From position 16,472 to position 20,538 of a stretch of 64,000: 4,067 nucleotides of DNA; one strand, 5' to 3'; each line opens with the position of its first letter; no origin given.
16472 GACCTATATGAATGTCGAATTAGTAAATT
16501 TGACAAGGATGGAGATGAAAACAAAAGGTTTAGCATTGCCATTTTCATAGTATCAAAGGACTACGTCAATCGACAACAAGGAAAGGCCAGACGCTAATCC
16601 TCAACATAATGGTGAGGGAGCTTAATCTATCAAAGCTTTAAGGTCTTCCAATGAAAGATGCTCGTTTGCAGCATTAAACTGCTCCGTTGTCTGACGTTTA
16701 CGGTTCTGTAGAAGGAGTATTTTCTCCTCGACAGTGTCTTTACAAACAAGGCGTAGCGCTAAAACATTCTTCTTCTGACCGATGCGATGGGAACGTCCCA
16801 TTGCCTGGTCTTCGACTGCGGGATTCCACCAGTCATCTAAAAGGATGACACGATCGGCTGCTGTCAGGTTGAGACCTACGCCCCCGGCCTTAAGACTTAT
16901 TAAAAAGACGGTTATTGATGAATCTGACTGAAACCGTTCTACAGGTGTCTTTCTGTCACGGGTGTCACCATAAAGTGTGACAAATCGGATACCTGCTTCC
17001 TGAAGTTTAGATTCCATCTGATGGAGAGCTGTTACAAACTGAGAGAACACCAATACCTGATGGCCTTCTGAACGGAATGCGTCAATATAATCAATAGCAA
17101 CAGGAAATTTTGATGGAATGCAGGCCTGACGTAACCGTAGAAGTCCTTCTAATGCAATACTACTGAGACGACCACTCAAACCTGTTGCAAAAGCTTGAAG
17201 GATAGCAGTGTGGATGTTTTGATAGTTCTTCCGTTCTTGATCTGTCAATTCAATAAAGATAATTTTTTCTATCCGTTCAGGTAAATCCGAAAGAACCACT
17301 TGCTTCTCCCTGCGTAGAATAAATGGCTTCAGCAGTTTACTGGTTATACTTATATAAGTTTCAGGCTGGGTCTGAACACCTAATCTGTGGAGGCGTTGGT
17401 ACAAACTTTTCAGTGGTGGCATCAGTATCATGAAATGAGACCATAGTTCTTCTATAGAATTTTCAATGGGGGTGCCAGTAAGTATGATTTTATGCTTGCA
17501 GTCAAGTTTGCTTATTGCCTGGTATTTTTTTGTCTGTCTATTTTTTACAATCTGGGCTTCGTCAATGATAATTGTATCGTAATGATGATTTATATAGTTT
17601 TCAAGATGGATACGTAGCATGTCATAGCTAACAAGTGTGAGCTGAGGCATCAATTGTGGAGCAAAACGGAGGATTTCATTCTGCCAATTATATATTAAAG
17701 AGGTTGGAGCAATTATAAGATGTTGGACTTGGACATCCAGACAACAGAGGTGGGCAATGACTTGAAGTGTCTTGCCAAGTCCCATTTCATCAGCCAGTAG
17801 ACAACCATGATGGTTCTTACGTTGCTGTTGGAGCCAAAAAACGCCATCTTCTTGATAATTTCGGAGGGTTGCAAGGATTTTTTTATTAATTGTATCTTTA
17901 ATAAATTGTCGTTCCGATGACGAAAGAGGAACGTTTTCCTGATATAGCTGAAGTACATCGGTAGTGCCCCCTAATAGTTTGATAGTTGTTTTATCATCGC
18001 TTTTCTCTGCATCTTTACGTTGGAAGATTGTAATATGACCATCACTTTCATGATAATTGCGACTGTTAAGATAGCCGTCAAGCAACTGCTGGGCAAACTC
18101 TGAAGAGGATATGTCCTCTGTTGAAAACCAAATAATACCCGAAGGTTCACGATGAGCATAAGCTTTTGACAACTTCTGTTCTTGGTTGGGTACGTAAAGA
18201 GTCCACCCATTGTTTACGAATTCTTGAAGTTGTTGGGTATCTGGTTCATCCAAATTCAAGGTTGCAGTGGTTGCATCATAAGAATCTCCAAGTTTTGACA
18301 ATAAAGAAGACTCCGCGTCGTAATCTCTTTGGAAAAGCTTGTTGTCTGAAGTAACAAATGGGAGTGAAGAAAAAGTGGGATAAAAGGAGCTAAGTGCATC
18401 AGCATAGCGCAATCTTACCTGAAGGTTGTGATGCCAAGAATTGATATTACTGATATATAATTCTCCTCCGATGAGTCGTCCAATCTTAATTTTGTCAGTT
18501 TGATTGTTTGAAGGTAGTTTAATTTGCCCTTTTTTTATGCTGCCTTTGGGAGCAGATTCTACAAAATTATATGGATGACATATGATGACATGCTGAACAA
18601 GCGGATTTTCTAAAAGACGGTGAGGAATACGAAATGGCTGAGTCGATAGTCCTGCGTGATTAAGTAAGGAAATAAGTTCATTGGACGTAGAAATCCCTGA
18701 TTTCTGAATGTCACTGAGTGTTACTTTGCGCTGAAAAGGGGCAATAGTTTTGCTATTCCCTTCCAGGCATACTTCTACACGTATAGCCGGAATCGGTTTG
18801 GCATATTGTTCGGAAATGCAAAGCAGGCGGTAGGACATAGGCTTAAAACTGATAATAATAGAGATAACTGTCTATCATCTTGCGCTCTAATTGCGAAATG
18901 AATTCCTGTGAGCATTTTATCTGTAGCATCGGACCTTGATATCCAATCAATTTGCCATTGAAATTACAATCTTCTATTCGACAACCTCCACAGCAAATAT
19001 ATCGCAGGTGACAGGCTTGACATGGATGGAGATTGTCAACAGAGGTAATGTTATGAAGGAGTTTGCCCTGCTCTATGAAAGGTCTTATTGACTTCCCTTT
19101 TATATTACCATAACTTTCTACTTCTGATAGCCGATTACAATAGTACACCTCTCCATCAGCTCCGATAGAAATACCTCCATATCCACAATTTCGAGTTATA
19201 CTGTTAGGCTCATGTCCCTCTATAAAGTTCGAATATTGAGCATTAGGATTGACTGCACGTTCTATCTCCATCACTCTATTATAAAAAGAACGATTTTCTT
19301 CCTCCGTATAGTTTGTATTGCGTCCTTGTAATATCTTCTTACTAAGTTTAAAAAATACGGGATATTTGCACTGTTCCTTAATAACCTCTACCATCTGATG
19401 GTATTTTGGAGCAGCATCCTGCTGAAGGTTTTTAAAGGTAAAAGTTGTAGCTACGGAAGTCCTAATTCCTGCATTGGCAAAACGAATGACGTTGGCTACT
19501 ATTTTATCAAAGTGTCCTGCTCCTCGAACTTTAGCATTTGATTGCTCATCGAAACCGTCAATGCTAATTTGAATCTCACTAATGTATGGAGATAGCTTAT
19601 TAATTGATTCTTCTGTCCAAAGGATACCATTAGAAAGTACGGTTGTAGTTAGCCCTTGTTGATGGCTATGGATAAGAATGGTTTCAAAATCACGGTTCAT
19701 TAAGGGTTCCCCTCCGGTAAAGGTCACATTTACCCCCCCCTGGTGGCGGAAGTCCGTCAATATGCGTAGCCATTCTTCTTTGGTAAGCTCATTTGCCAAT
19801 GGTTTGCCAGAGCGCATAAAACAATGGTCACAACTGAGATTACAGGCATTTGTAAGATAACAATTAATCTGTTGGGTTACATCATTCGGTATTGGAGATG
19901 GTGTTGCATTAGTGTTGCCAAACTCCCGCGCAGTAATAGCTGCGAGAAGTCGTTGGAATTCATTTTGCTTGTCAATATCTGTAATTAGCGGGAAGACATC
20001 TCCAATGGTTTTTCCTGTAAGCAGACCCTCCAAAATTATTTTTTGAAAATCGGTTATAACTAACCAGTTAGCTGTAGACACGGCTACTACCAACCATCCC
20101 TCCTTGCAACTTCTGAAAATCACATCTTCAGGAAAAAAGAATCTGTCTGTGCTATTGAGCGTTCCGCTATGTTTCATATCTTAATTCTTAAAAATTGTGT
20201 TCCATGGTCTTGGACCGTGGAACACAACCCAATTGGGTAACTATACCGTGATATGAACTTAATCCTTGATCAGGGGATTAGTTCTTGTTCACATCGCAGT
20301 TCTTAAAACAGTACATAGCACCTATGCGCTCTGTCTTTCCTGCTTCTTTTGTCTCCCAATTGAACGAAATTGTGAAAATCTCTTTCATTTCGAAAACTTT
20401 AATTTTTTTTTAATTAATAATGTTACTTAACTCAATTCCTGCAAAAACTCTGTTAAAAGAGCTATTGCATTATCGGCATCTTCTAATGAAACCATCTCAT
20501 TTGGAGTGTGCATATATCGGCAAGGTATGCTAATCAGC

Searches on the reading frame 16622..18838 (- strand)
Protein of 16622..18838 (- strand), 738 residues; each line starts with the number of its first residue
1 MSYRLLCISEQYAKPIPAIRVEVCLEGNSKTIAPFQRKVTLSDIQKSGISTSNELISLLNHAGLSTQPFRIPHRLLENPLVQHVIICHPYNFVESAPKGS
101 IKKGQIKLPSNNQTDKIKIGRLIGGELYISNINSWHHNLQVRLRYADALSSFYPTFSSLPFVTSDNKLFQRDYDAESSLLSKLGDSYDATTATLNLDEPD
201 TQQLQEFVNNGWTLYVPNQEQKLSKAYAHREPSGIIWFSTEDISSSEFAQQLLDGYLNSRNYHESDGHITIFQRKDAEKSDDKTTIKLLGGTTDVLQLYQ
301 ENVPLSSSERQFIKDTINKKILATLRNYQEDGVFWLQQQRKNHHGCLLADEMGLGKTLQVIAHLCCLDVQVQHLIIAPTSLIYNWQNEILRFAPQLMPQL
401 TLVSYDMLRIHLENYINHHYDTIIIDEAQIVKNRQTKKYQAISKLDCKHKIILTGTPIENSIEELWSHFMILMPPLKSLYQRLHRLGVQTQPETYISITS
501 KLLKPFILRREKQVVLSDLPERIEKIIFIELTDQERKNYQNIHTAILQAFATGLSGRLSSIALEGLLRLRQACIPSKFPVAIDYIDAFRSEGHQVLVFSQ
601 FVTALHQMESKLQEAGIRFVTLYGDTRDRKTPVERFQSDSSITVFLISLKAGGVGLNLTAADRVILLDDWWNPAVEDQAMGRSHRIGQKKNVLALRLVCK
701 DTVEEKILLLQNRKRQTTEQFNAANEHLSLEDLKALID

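Call 3: search_protein_families(library=pfam, proteins=[window:16622-18838:-], max_evalue=0.1)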
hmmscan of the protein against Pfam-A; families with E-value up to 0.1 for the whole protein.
window:16622-18838:- (738 aa): 6 families
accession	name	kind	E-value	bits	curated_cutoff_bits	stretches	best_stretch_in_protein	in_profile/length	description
PF00176.29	SNF2-rel_dom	-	1.2e-49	169.5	24.9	2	402-573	108-285/290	SNF2-related domain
PF00271.37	Helicase_C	-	3e-20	73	23.5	1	582-687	7-110/110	Helicase conserved C-terminal domain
PF16203.11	ERCC3_RAD25_C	-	2.2e-05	24.3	27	1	572-704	40-174/248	ERCC3/RAD25/XPB C-terminal helicase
PF04851.21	ResIII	-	5.7e-05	23.5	22.5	1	324-458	3-163/164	Type III restriction enzyme, res subunit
PF13401.12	AAA_22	-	0.0029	18.4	27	1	405-457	68-124/130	AAA domain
PF21290.4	UBA_BIRC2-3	-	0.051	14.1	27.2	0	309-329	18-38/53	BIRC2/3-like, UBA domain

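Call 4: search_protein_families(library=padloc, proteins=[window:16622-18838:-], max_evalue=0.1)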
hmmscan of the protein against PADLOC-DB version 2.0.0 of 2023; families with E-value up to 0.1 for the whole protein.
window:16622-18838:- (738 aa): 39 families (the best 25 are shown)
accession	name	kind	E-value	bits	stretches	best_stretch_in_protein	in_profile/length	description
PDLC02842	DpdE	-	1.8e-96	322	2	402-729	808-1161/1176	DpdE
PDLC02845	DpdE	-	6.8e-81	270.6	1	318-724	837-1275/1293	DpdE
PDLC02849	DpdE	-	1.4e-77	259.7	1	318-718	394-829/857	DpdE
PDLC02851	DpdE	-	2e-74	249.1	1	323-716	596-1029/1055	DpdE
PDLC02850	DpdE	-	5.5e-74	247.8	1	320-716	800-1236/1282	DpdE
PDLC00633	ZorD1|ZorD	-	1.8e-73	246.1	2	419-729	561-892/908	"SWI2/SNF2 helicase, Mrr-like nuclease"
PDLC00629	ZorD1|ZorD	-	3.6e-65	218.5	2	400-692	607-919/1012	"SWI2/SNF2 helicase, Mrr-like nuclease"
PDLC00634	ZorD1|ZorD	-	8.9e-63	210.5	3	628-692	866-931/1208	"SWI2/SNF2 helicase, Mrr-like nuclease"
PDLC00631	ZorD1|ZorD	-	1.1e-58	197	2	399-693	554-875/1071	"SWI2/SNF2 helicase, Mrr-like nuclease"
PDLC00632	ZorD1|ZorD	-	2.5e-54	182.7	2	401-735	719-1093/1101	"SWI2/SNF2 helicase, Mrr-like nuclease"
PDLC00628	ZorD1|ZorD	-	2e-42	143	3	400-542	620-772/1171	"SWI2/SNF2 helicase, Mrr-like nuclease"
PDLC02848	DpdE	-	2.3e-40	136.4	1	320-607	352-678/856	DpdE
PDLC02854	DpdE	-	1e-35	120.9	2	399-736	703-1076/1083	DpdE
PDLC00627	ZorD1|ZorD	-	4.4e-35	118.9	3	625-692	888-955/1006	"SWI2/SNF2 helicase, Mrr-like nuclease"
PDLC02627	DrmD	-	6.8e-34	115.1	2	403-713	398-690/748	DrmD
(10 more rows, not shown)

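Call 5: search_protein_families(library=ncbifam, proteins=[window:16622-18838:-], max_evalue=0.1)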
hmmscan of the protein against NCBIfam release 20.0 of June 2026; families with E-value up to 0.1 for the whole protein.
window:16622-18838:- (738 aa): 12 families
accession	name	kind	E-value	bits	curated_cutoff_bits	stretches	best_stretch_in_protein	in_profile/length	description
NF053675.1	pilus_reg_Snf2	equivalog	9.1e-99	331.9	1100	1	319-735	579-1024/1029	pilus expression-regulating Snf2 family helicase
NF058637.1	helic_SCO1167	equivalog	1.4e-75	255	1200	1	319-724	464-912/932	SCO1167/SCO6262 family helicase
NF041790.1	anti-phage_ZorD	equivalog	1.4e-44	152.4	1500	2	401-693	707-1031/1035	type I Zorya anti-phage system protein ZorD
NF042964.1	phospholipD_antiphage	equivalog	8.9e-20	70.6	1100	2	323-390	227-298/895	phospholipase D-like domain-containing anti-phage protein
NF041062.1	DpdE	equivalog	3.2e-17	61.8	500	2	347-461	174-301/1048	protein DpdE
NF038318.1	DISARM_DrmD_b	equivalog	3.4e-17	61.9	950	2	633-704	480-548/868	DISARM system SNF2-like helicase DrmD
NF038317.1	DISARM_DrmD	equivalog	1.3e-14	53.5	610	2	591-708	505-636/1021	DISARM system SNF2-like helicase DrmD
NF003426.0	PRK04914.1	equivalog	1.2e-12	46.9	576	3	345-391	172-221/959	RNA polymerase-associated protein RapA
NF058636.1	helic_sll1366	equivalog_domain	9.8e-06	24.5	550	1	321-356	554-589/589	sll1366 family intein-prone helicase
NF053711.1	RNA_heli_RhlE1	exception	4.5e-05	22.4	750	1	593-706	245-356/434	RNA helicase RhlE1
NF008744.0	PRK11776.1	equivalog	0.00047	18.8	524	1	593-720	243-367/460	ATP-dependent RNA helicase DbpA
NF008394.0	PRK11192.1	equivalog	0.022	13.6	507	1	592-695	247-350/441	ATP-dependent RNA helicase SrmB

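Call 60: find_homologous_proteins(query=window:16625-18838:-, max_evalue=1e-30)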
Query window:16625-18838:- (738 aa): 4337 proteins with E <= 1e-30 among 8000 candidates; the best 120 are listed.
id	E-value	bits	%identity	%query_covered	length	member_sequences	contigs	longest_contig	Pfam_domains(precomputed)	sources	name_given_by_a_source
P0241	0.0e+0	1656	99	100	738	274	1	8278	PF00176.30,PF16203.12,PF00271.38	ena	-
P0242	0.0e+0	1437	86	100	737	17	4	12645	PF00176.30,PF00271.38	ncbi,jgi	jgi:superfamily II DNA or RNA helicase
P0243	0.0e+0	1368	81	100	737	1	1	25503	PF00176.30,PF00271.38,PF04851.22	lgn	-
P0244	0.0e+0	1341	79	100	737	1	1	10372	PF00176.30,PF00271.38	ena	-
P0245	0.0e+0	1312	78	100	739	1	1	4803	PF00176.30,PF00271.38,PF04851.22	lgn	-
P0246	0.0e+0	1262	75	100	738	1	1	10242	PF00176.30,PF00271.38,PF04851.22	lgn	-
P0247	0.0e+0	1257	75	100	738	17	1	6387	PF00176.30,PF00271.38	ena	-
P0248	0.0e+0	1220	72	100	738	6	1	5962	PF00176.30,PF00271.38,PF04851.22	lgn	-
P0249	0.0e+0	1070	65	100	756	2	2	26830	PF00176.30,PF00271.38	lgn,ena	-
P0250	0.0e+0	1069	65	100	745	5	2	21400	PF00176.30,PF00271.38,PF04851.22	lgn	-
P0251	0.0e+0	1065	64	100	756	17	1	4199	PF00176.30,PF00271.38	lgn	-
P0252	0.0e+0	1060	65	100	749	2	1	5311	PF00176.30,PF00271.38,PF04851.22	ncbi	-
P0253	0.0e+0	1059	63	100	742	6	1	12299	PF00176.30,PF00271.38,PF04851.22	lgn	-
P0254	0.0e+0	1058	64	100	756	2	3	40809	PF00176.30,PF00271.38,PF04851.22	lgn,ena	-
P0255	0.0e+0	1058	64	100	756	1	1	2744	PF00176.30,PF00271.38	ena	-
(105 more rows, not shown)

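Call 71: predict_structure(alignment_id=A4)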
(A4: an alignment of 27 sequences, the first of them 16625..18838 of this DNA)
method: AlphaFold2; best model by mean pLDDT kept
length: 738 residues; sequences in the alignment: 27
mean_pLDDT: 81.6   pTM: 0.47
mean pLDDT of the five models: 81.6, 80.5, 79.3, 79.3, 78.4
residues with pLDDT >= 90: 226; 70-90: 372; 50-70: 131; < 50: 9
segments of 3 or more residues with pLDDT < 50: 430-433
pLDDT, mean of each block of 10 residues (from residue 1): 86 81 83 85 79 86 89 89 90 82 84 76 93 88 93 91 91 93 90 89 90 88 84 76 66 62 56 61 70 81 90 92 82 93 88 74 92 87 80 89 86 89 79 56 87 67 80 87 79 78 86 64 87 91 88 70 83 90 94 89 89 93 71 83 84 59 83 58 63 89 86 75 64 68
secondary structure, 60 per line:
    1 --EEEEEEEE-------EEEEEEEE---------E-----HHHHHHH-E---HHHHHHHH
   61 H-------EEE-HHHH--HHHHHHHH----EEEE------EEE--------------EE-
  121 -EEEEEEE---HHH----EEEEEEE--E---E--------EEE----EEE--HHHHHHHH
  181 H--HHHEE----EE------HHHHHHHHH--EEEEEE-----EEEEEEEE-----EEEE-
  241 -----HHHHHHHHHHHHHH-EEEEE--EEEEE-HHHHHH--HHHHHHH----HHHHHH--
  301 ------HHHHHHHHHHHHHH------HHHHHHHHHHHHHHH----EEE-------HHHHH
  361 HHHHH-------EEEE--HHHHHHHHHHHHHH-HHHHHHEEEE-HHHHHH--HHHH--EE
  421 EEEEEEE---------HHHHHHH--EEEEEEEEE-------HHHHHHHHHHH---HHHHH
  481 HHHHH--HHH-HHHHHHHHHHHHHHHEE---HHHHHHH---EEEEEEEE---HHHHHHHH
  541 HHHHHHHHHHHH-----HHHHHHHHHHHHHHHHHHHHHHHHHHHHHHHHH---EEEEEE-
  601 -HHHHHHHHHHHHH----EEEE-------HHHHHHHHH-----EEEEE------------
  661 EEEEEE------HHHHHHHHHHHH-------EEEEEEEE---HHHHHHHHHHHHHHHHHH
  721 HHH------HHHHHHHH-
elements in order (helices of 4 or more, strands of 3 or more residues): E3-10 E18-25 H41-47 H53-61 E69-71 H73-76 H79-86 E91-94 E101-103 E122-128 E139-145 E161-163 E168-170 H173-181 H201-209 E212-217 E223-230 E236-239 H246-259 E261-265 E268-272 H274-279 H282-288 H293-298 H307-320 H327-341 E346-348 H356-365 E373-376 H379-392 H394-399 E400-403 H405-410 H413-416 E419-427 H437-443 E446-454 H462-472 H476-485 H492-506 H512-518 E522-529 H533-552 H558-590 E594-599 H602-614 E619-622 H630-638 E644-648 E661-666 H673-684 E692-699 H703-723 H730-737

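Call 74: fold_search(model_id=the predicted structure, library=pdb)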
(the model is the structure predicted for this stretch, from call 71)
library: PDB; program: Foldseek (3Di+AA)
matches with E <= 10: 1788; with E <= 0.001: 660
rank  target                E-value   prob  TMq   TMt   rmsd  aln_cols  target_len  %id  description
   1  7zke_E                3.7e-29  1.00  0.42  0.21   8.9       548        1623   29  Mot1:TBP:DNA - pre-hydrolysis state (released 2023-04-26)
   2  9n6h_K                4.6e-29  1.00  0.41  0.39  33.1       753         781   22  2.54 A S.cerevisiae Chd1[L886G/L889G/L891G]-nucleosome 1:1 complex (released 2025-06-11)
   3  8atf_G                7.6e-29  1.00  0.42  0.65   6.2       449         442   29  Nucleosome-bound Ino80 ATPase (released 2022-12-14)
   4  5jxr_A                9.0e-29  1.00  0.29  0.33  26.3       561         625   24  Crystal structure of MtISWI (released 2016-12-07)
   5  9gd3_W                2.1e-28  1.00  0.42  0.37  34.8       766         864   21  Structure of a mononucleosome bound by one copy of Chd1 with the DBD on the exit-side DNA. (released 2024-09-18)
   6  9n6k_L                7.7e-28  1.00  0.40  0.39  33.3       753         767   20  2.88 A S.cerevisiae Chd1[L886G/L889G/L891G]-nucleosome 2:1 complex with DNA-binding domain (released 2025-06-11)
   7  8qy7                  1.4e-27  1.00  0.45  0.38  29.7       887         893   19  Zorya anti-bacteriophage defense system ZorD apo form (released 2024-11-06)
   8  9jnu_K                1.6e-27  1.00  0.42  0.56  10.8       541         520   26  Structure of isw1-nucleosome complex in ADP state (released 2025-04-09)
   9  9n6k_K                2.0e-27  1.00  0.40  0.31  33.5       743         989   21  2.88 A S.cerevisiae Chd1[L886G/L889G/L891G]-nucleosome 2:1 complex with DNA-binding domain (released 2025-06-11)
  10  7tn2_W                2.5e-27  1.00  0.40  0.34  33.7       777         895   20  Composite model of a Chd1-nucleosome complex in the nucleotide-free state derived from 2.3A and 2.7A Cryo-EM maps (released 2022-03-02)
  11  9jao_C                4.3e-27  1.00  0.42  0.49  14.0       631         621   23  The structure of SMARCAD1 bound to the hexasome in the presence of ADP-BeFx (released 2025-04-30)
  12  9gd1_W                5.1e-27  1.00  0.40  0.36  36.2       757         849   22  Structure of Chd1 bound to a hexasome-nucleosome complex with a dyad-to-dyad distance of 103 bp. (released 2024-09-18)
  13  9jo5_K                5.4e-27  1.00  0.49  0.58   9.3       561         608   26  Structure of isw1-nucleosome complex in ADP-B state (released 2025-04-09)
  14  5o9g_W                5.7e-27  1.00  0.40  0.35  32.8       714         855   21  Structure of nucleosome-Chd1 complex (released 2017-10-11)
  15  8oo9_G                6.0e-27  1.00  0.42  0.67   5.4       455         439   29  CryoEM Structure INO80core Hexasome complex ATPase-DNA refinement state1 (released 2023-07-26)
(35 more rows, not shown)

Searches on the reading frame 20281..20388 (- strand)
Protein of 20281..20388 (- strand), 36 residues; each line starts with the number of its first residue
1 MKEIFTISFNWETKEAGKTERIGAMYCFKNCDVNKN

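Call 23: search_protein_families(library=ncbifam, proteins=[window:20281-20388:-], max_evalue=1)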
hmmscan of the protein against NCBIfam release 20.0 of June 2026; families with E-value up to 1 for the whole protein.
seq(36 aa): 0 families
